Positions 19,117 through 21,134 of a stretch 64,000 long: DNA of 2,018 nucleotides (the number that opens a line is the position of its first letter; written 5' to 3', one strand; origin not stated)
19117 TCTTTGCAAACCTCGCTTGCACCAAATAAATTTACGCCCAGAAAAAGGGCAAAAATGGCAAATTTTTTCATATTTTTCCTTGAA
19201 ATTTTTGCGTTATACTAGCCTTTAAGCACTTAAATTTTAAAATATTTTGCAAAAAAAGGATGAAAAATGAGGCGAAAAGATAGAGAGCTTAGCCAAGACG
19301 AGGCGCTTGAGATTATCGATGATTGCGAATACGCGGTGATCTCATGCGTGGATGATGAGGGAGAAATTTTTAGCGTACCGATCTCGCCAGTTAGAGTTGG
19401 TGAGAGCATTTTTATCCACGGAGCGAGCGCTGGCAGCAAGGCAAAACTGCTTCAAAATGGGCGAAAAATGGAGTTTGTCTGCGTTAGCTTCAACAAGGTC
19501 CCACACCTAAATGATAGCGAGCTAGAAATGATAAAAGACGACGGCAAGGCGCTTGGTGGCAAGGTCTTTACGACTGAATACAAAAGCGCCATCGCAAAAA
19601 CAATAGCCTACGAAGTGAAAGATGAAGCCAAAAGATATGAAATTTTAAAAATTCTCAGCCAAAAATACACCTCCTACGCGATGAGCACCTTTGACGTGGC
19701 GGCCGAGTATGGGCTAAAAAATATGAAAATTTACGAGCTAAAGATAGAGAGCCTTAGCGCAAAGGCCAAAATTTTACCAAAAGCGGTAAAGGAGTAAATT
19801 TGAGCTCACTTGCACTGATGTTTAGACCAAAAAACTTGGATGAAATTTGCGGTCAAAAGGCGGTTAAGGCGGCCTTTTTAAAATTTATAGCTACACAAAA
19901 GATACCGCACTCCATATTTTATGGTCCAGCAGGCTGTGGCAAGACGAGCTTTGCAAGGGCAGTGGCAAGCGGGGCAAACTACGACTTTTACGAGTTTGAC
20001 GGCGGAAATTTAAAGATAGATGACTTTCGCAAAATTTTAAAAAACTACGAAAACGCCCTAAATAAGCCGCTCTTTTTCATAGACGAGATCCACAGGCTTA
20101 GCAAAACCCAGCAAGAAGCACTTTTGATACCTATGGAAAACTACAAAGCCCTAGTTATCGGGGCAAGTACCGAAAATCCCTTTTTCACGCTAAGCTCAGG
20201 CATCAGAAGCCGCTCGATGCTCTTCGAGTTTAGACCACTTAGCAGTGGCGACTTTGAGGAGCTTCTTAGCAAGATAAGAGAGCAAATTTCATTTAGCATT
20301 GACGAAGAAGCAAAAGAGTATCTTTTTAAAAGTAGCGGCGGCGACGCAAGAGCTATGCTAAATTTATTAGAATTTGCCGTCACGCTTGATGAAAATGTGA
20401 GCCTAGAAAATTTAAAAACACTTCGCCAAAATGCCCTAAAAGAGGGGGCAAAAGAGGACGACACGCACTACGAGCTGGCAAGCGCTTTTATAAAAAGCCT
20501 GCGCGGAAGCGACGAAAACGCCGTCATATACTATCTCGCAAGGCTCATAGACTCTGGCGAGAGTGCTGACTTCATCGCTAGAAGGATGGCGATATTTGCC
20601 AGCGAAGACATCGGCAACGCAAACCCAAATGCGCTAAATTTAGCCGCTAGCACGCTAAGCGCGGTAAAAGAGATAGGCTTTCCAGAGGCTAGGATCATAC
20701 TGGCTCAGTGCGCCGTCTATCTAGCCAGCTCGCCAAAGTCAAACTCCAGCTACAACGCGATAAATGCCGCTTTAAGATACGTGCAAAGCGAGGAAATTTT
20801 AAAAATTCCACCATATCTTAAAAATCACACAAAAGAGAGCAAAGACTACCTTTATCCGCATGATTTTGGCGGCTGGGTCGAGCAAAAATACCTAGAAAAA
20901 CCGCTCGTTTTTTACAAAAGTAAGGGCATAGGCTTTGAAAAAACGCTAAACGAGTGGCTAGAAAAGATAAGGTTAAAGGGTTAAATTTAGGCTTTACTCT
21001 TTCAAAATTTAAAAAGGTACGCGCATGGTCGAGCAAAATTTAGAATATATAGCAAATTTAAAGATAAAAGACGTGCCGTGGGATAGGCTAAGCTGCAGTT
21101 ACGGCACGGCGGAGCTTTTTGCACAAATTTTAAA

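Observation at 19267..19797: Nim/PNPOx-family protein (possible 5-nitroimidazole reductase homologue)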

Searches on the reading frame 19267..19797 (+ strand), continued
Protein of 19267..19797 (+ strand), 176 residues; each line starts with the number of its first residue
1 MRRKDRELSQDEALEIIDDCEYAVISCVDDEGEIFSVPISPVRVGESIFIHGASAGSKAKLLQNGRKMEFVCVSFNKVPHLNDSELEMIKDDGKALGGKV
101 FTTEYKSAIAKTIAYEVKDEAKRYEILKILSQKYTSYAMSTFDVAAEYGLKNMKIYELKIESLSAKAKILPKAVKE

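Call 49: find_encoding_contigs(protein=P0405, flank=5000, max_places=2)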
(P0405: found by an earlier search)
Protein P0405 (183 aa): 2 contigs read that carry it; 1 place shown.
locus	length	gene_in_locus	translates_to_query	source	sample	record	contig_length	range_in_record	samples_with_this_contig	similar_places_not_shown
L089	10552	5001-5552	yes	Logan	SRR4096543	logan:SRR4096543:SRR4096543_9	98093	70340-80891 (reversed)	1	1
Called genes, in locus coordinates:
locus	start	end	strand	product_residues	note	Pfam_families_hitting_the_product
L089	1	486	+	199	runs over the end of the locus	PF00160:Pro_isomerase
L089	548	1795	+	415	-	PF01979:Amidohydro_1, PF12890:DHOase, PF07969:Amidohydro_3 (weak)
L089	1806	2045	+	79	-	PF20097:DUF6487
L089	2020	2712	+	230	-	PF08713:DNA_alkylation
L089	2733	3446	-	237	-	-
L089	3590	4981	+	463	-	PF02127:Peptidase_M18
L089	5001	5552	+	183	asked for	PF12900:Pyridox_ox_2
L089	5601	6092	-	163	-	PF13353:Fer4_12, PF04055:Radical_SAM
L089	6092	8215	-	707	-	PF03477:ATP-cone, PF13597:NRDD, PF01228:Gly_radical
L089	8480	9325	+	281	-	PF01323:DSBA, PF13743:Thioredoxin_5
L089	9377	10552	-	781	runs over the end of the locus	PF10418:DHODB_Fe-S_bind, PF14691:Fer4_20, PF01262:AlaDh_PNT_C (faint), PF01946:Thi4 (weak), PF03486:HI0933_like (faint), PF07992:Pyr_redox_2, PF13450:NAD_binding_8, PF00070:Pyr_redox, +1 more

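Call 50: find_encoding_contigs(protein=P0051, flank=3500, max_places=1)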
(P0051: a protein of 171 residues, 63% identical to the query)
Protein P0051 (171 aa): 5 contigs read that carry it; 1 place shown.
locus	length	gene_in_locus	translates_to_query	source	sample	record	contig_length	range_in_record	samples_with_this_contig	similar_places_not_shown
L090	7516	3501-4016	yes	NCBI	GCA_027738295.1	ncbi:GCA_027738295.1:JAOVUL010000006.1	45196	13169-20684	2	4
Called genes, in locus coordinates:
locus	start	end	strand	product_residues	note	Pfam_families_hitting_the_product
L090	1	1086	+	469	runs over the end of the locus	PF01235:Na_Ala_symp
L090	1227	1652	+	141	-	PF01402:RHH_1 (weak), PF08753:NikR_C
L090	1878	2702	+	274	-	PF02492:cobW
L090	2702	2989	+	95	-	PF01455:HupF_HypC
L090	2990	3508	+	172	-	-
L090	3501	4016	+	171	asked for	PF12900:Pyridox_ox_2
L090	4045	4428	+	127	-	-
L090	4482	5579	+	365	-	PF01924:HypD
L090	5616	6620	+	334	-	PF00586:AIRS, PF02769:AIRS_C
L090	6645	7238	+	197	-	-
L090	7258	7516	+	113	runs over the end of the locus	PF01155:HypA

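Call 51: find_encoding_contigs(protein=P0110, flank=3500, max_places=1)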
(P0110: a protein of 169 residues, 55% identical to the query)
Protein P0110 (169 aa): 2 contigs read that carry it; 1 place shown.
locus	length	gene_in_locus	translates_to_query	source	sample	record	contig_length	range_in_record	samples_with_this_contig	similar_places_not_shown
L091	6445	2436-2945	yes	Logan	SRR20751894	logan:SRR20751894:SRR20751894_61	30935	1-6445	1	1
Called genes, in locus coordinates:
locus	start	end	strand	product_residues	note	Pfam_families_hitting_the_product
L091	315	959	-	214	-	PF06397:Desulfoferrod_N, PF02915:Rubrerythrin, PF21349:RUBY_RBDX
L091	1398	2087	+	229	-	PF03167:UDG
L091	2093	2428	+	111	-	PF02694:UPF0060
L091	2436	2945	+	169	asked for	PF12900:Pyridox_ox_2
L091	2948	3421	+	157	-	PF13302:Acetyltransf_3 (weak), PF00583:Acetyltransf_1, PF13673:Acetyltransf_10 (weak), PF13508:Acetyltransf_7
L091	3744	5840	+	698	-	PF03477:ATP-cone, PF13597:NRDD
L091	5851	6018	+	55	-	PF13597:NRDD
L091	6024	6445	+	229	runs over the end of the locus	PF04055:Radical_SAM, PF13353:Fer4_12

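Call 52: find_encoding_contigs(protein=P0114, flank=3500, max_places=1)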
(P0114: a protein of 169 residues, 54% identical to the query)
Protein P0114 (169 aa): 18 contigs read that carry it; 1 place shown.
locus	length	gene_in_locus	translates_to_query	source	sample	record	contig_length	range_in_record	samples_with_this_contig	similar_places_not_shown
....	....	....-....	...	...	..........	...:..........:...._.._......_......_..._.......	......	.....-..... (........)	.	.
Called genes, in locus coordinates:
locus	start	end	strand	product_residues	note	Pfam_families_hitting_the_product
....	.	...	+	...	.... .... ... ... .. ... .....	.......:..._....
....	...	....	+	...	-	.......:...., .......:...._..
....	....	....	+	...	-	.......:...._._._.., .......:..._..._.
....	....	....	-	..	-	-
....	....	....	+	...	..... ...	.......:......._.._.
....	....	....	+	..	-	-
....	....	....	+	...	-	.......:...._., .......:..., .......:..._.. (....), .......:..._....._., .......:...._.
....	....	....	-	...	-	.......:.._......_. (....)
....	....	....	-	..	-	-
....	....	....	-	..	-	-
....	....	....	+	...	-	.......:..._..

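Call 53: find_encoding_contigs(protein=P0093, flank=3500, max_places=1)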
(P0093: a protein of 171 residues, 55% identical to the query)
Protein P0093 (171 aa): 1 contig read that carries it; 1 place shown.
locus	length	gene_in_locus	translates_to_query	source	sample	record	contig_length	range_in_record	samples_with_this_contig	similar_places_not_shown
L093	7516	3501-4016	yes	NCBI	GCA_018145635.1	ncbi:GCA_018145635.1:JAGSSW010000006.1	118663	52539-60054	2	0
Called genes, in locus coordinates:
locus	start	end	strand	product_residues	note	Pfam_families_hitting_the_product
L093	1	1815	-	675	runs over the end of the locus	PF07715:Plug, PF00593:TonB_dep_Rec_b-barrel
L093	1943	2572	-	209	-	PF00881:Nitroreductase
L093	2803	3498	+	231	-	PF03167:UDG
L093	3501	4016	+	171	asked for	PF12900:Pyridox_ox_2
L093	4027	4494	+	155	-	PF00583:Acetyltransf_1, PF13673:Acetyltransf_10, PF13508:Acetyltransf_7, PF08445:FR47 (weak)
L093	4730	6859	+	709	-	PF07715:Plug, PF00593:TonB_dep_Rec_b-barrel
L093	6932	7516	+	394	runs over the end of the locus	PF05496:RuvB_N, PF13173:AAA_14 (weak), PF00004:AAA, PF16193:AAA_assoc_2, PF12002:MgsA_C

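Call 62: search_protein_families(library=pfam, proteins=[P0121, P0202, P0122], max_evalue=0.01)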
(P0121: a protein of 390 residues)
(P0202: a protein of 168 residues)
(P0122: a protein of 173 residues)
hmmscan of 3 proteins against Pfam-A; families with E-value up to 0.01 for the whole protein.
P0121 (390 aa): 1 family
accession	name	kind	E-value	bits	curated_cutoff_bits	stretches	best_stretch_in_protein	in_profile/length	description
PF12900.13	Pyridox_ox_2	-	5.8e-10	39.7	27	1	236-293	11-67/140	Pyridoxamine 5'-phosphate oxidase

P0202 (168 aa): 0 families

P0122 (173 aa): 1 family
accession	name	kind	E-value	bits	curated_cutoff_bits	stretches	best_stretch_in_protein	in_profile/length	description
PF12900.13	Pyridox_ox_2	-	1.5e-09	38.4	27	1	12-167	4-139/140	Pyridoxamine 5'-phosphate oxidase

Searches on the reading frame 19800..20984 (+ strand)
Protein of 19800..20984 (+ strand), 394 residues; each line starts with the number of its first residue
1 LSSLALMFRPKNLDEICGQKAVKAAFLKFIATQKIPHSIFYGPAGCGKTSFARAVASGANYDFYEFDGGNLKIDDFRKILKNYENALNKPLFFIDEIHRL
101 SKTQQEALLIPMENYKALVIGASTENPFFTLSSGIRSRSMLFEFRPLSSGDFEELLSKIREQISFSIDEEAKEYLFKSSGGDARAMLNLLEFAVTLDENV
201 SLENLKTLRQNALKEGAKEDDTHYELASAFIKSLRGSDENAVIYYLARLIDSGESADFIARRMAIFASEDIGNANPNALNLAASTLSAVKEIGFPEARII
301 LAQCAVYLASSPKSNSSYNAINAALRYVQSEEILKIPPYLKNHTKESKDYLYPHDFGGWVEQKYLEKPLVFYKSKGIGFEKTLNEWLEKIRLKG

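Call 3: search_protein_families(library=pfam, proteins=[window:19800-20984:+], max_evalue=0.01)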
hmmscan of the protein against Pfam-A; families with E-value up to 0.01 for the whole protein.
window:19800-20984:+ (394 aa): 12 families
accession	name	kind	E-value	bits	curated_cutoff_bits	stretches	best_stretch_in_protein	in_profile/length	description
PF12002.13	MgsA_C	-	4.1e-54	183.4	27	1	236-390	1-166/167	MgsA AAA+ ATPase C terminal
PF16193.11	AAA_assoc_2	-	5e-18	65.6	34.3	1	164-235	4-81/81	AAA C-terminal domain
PF00004.35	AAA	-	1.2e-15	58.6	21.2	1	39-138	2-122/131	ATPase family associated with various cellular activities (AAA)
PF05496.18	RuvB_N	-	1e-14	55.1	27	1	9-121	2-118/159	Holliday junction DNA helicase RuvB P-loop domain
PF13173.12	AAA_14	-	5.4e-07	30.1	27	1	39-152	6-128/129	AAA domain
PF01078.27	Mg_chelatase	-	7.6e-05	22.6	20.3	0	13-56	2-43/207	Magnesium chelatase, subunit ChlI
PF13401.12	AAA_22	-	0.00054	20.7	27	0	39-81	9-56/130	AAA domain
PF01637.24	ATPase_2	-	0.00061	20.1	33.2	0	39-59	24-44/225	ATPase domain predominantly from Archaea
PF00158.32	Sigma54_activat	-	0.00077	19.6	20.2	0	88-126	93-131/168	Sigma-54 interaction domain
PF07728.20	AAA_5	-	0.0019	18.7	22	0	38-118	2-96/139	AAA domain (dynein-related subfamily)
PF14532.12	Sigma54_activ_2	-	0.0047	17.6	25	0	28-112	15-93/138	Sigma-54 interaction domain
PF20720.3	nSTAND3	-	0.0094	16.1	27.2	0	39-97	21-74/155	Novel STAND NTPase 3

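Call 4: search_protein_families(library=ncbifam, proteins=[window:19800-20984:+], max_evalue=0.01)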
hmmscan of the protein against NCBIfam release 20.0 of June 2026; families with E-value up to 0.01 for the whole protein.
window:19800-20984:+ (394 aa): 75 families (the best 25 are shown)
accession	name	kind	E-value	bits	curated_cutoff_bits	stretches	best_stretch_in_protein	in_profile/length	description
NF009880.0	PRK13341.1-1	equivalog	3.8e-81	273.2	891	1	4-390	8-405/599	AAA family ATPase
NF009881.0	PRK13341.1-2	equivalog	2.5e-76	257.1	651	1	4-389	18-433/736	AAA family ATPase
NF009883.0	PRK13341.1-4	equivalog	6.2e-73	245.9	668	1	4-382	21-429/729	AAA family ATPase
NF009882.0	PRK13341.1-3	equivalog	5.8e-64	216.4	1197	1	4-371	20-417/734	AAA family ATPase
NF011289.0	PRK14700.1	equivalog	8e-49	166.4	570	1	113-391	5-295/300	recombination factor protein RarA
TIGR02397.1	dnaX_nterm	equivalog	6.5e-28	98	250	2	55-267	80-287/355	DNA polymerase III subunit gamma/tau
NF001679.0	PRK00440.1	equivalog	9.3e-27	93.9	303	1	8-212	12-227/322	replication factor C small subunit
NF011523.0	PRK14962.1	equivalog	5.6e-24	84.7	576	2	57-320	82-339/474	DNA polymerase III subunits gamma and tau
NF009067.0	PRK12402.1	equivalog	2.1e-21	76.3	317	2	7-77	8-78/340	replication factor C small subunit 2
NF004046.1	PRK05563.1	equivalog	8e-20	71.2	400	2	54-265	80-286/567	DNA polymerase III subunit gamma/tau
NF003229.0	PRK04195.1-5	equivalog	8.3e-20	70.9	280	1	8-209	11-227/413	replication factor C large subunit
NF011512.0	PRK14950.1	equivalog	2.7e-19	69.8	593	2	53-232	81-259/585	DNA polymerase III subunits gamma and tau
NF004549.0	PRK05896.1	equivalog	3.4e-19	69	578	2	8-60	10-63/642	DNA polymerase III subunits gamma and tau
NF011510.0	PRK14948.1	equivalog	5e-19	68.5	593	2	7-60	11-65/640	DNA polymerase III subunit gamma/tau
NF005173.0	PRK06647.1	equivalog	1.1e-18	67.4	623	2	57-207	84-239/568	DNA polymerase III subunits gamma and tau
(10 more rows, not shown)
